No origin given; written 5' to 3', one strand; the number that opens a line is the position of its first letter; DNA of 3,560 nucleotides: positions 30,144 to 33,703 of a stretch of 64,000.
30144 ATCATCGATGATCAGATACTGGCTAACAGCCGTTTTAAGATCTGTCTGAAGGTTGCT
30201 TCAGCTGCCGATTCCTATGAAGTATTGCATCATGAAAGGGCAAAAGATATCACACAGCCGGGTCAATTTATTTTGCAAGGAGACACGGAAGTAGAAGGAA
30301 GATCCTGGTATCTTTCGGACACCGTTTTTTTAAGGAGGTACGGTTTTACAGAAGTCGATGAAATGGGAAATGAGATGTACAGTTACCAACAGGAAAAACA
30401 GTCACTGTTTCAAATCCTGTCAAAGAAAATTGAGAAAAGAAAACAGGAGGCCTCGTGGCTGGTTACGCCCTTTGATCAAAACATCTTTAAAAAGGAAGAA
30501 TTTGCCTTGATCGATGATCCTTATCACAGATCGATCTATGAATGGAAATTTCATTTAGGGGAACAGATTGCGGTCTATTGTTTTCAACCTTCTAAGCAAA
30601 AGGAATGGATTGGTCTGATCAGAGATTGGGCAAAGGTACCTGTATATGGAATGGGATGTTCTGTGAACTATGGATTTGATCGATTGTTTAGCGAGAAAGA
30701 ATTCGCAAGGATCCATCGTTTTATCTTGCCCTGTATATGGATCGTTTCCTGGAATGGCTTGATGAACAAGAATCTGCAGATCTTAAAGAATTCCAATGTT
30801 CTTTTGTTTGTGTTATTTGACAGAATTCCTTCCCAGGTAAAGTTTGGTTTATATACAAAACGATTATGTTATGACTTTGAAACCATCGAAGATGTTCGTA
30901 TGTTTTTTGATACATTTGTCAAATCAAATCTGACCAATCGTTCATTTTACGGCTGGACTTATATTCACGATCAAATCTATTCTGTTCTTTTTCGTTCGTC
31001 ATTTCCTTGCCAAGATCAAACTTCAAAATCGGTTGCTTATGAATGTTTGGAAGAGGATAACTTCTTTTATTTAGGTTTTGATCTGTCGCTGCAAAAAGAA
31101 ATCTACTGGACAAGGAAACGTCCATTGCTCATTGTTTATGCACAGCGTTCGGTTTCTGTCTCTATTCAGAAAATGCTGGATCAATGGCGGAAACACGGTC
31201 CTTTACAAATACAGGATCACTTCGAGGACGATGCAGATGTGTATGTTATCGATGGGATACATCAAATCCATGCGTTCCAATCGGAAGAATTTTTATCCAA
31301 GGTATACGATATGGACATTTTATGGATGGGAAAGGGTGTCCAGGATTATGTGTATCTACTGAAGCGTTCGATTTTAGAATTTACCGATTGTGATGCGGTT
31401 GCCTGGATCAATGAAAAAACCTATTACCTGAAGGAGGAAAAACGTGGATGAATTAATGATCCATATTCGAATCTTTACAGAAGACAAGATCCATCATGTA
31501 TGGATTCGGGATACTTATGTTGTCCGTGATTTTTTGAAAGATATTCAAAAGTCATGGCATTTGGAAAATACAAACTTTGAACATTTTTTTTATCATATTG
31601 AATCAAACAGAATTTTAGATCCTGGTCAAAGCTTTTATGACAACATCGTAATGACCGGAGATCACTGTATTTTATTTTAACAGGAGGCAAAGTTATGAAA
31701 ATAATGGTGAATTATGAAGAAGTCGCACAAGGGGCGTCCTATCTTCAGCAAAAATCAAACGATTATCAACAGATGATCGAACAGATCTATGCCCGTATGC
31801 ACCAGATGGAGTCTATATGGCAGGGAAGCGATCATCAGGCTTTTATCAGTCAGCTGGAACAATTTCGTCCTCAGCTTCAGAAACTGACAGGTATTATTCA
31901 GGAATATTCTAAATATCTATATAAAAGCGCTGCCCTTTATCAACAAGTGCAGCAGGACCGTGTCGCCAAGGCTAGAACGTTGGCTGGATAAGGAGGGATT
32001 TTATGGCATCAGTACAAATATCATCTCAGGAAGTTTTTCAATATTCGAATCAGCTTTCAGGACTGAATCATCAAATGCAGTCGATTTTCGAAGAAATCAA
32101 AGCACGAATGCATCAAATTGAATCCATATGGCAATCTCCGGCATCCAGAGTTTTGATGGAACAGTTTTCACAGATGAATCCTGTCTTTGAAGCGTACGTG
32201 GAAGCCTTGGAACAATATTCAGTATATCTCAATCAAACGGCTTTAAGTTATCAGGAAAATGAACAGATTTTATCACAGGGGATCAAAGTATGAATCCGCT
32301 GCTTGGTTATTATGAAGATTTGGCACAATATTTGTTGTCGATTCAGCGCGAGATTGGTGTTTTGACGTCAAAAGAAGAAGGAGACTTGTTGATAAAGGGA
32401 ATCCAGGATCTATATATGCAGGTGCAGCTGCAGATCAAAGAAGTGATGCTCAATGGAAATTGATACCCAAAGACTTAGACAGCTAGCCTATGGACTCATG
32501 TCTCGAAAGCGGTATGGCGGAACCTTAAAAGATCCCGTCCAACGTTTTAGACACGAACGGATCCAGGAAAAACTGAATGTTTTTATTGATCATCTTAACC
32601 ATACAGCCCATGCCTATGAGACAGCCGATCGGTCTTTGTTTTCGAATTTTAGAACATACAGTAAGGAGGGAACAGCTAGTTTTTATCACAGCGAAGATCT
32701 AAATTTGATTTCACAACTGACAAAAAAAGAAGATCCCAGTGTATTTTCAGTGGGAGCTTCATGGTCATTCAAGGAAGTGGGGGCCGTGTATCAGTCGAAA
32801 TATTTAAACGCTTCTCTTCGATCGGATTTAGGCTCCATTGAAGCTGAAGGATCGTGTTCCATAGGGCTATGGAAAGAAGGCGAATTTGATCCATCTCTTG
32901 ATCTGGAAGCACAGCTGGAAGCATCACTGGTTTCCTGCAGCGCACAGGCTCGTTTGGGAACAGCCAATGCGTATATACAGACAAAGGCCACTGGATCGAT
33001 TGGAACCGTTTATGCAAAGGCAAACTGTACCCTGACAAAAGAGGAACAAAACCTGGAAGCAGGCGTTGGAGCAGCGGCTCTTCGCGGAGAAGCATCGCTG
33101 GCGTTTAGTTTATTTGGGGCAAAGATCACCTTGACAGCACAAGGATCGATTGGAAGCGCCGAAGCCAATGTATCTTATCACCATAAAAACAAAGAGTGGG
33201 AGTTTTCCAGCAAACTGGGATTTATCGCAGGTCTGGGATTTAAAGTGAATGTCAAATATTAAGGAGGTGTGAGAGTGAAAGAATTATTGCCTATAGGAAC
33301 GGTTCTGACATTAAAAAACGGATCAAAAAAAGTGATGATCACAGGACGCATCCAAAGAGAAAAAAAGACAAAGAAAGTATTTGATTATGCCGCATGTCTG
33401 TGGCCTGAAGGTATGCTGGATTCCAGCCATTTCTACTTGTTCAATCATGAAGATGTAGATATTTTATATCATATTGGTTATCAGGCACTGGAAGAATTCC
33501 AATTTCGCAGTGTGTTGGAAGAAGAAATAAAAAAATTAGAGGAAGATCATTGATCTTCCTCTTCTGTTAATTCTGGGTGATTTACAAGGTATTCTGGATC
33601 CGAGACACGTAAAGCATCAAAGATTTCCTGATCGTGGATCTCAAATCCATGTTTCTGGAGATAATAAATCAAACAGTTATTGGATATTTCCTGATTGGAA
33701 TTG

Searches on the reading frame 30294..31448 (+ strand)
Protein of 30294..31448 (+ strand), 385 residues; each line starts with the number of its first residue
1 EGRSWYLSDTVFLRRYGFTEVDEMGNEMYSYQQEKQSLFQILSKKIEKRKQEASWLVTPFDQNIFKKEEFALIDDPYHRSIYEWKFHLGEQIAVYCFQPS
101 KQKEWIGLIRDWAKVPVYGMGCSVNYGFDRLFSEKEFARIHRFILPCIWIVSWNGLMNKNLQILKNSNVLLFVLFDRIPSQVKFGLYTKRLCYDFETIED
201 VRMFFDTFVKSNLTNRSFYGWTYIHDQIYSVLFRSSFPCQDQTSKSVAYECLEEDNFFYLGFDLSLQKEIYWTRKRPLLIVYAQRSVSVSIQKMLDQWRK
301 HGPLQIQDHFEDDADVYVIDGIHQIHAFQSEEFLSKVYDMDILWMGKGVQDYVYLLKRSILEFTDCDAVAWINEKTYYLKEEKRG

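Call 72: search_solved_structures(query=A6, max_evalue=10, show_alignments=1)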
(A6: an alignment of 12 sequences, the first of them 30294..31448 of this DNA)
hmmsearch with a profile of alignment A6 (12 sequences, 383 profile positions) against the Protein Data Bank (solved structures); distinct sequences matched with E-value up to 10: 3.
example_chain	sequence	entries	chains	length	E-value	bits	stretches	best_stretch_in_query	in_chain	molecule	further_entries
6ome_A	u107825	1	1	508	0.57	12.5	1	45-121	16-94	Probable cytosol aminopeptidase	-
3hlx_A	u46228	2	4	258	1.1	11.5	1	333-374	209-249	Pyrroloquinoline-quinone synthase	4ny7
3hnh_A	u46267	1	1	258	1.2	11.5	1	333-374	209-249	Pyrroloquinoline-quinone synthase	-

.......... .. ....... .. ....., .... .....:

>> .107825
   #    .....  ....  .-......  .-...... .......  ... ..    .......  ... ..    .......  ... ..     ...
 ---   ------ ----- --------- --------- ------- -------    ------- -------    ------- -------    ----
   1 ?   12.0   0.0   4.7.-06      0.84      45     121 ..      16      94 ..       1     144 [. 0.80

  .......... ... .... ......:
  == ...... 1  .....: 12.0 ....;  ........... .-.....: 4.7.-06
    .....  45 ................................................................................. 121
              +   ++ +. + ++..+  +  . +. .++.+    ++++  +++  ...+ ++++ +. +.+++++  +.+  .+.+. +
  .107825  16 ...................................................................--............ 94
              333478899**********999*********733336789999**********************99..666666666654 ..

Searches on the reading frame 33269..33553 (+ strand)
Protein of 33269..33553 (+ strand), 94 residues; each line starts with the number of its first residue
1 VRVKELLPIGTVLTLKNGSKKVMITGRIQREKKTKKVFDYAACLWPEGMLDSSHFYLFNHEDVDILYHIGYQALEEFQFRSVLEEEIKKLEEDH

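Call 5: search_protein_families(library=ncbifam, proteins=[window:33269-33553:+], max_evalue=0.1)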
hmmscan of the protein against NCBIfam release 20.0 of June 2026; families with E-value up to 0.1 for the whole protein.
window:33269-33553:+ (94 aa): 0 families

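Call 58: search_protein_families(library=pfam, proteins=[window:33269-33553:+], max_evalue=0.01)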
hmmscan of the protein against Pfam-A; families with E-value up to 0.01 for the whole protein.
window:33269-33553:+ (94 aa): 1 family
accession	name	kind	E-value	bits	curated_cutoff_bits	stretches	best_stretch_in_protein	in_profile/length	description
PF13780.11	DUF4176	-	2.4e-28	98.4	25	1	6-79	1-74/74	Domain of unknown function (DUF4176)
